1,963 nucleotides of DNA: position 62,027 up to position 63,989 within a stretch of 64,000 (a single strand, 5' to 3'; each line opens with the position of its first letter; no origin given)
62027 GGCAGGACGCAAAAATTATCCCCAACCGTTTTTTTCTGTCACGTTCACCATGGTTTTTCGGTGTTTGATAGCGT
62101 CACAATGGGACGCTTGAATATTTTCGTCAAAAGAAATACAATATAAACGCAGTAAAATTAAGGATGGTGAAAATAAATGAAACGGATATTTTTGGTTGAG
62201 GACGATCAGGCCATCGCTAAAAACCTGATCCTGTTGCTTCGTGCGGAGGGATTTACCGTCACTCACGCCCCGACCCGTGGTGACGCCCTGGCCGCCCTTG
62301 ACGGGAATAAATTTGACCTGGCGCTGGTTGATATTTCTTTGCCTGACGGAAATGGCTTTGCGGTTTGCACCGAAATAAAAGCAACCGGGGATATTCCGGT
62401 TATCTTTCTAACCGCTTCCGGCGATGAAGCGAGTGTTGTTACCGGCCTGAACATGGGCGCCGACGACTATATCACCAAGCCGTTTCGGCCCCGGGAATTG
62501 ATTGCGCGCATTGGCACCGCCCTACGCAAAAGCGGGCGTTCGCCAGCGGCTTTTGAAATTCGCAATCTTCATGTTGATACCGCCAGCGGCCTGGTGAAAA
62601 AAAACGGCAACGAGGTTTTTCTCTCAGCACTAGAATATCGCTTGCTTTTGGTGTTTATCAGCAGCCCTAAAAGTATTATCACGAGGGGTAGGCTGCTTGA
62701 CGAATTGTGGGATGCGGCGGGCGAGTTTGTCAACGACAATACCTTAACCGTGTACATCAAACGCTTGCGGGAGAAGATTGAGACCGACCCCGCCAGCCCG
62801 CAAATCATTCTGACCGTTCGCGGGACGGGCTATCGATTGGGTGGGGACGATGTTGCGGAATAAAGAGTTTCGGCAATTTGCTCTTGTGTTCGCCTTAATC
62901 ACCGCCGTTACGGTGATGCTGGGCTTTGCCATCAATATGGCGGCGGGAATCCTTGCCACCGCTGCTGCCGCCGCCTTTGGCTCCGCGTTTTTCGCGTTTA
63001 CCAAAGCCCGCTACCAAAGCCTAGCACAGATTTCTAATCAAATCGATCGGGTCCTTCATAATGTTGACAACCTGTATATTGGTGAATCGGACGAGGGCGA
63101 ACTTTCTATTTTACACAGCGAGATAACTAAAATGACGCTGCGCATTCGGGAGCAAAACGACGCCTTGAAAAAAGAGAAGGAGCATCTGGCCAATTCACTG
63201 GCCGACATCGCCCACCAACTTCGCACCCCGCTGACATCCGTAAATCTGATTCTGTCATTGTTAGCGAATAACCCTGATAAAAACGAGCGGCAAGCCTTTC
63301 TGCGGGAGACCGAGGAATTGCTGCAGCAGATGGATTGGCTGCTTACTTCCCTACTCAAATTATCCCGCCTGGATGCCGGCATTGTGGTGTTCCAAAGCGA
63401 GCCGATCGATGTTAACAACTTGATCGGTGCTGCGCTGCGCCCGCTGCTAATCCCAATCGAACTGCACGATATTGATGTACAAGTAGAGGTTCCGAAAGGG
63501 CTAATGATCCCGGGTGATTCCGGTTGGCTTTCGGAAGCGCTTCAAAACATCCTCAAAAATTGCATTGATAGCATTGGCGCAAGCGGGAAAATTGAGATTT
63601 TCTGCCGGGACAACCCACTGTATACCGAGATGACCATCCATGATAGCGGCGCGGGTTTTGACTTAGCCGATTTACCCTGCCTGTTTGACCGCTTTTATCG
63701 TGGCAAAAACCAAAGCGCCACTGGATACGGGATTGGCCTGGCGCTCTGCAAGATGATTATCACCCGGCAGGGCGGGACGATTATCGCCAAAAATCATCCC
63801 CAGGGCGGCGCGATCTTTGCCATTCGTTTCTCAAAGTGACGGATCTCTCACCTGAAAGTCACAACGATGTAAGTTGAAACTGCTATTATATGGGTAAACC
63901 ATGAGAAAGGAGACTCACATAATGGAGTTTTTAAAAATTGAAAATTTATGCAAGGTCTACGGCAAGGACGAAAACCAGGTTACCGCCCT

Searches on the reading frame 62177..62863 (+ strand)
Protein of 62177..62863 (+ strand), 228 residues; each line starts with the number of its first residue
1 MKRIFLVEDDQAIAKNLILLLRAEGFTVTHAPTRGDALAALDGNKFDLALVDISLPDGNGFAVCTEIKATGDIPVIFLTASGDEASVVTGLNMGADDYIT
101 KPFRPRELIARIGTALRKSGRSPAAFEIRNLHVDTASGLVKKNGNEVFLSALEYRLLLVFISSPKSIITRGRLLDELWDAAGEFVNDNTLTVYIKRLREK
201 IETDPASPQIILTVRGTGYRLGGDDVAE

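Call 77: search_protein_families(library=pfam, proteins=[window:62177-62863:+], max_evalue=0.00001)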
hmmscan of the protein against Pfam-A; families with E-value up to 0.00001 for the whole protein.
window:62177-62863:+ (228 aa): 2 families
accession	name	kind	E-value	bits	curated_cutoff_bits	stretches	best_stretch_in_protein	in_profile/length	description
PF00072.30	Response_reg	-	1.2e-27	96.7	30.2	1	4-112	1-110/111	Response regulator receiver domain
PF00486.34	Trans_reg_C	-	2.9e-23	82.2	26.2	1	144-221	1-77/77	Transcriptional regulatory protein, C terminal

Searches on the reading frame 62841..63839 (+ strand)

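Call 77: search_protein_families(library=pfam, proteins=[window:62841-63839:+], max_evalue=0.00001)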
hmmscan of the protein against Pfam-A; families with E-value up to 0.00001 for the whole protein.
window:62841-63839:+ (332 aa): 2 families
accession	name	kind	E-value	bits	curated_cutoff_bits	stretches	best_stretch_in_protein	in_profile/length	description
PF02518.31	HATPase_c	-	2.4e-18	67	26.4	1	225-330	1-107/111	Histidine kinase-, DNA gyrase B-, and HSP90-like ATPase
PF00512.31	HisKA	-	2.5e-11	43.9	26.9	1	120-180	6-66/66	His Kinase A (phospho-acceptor) domain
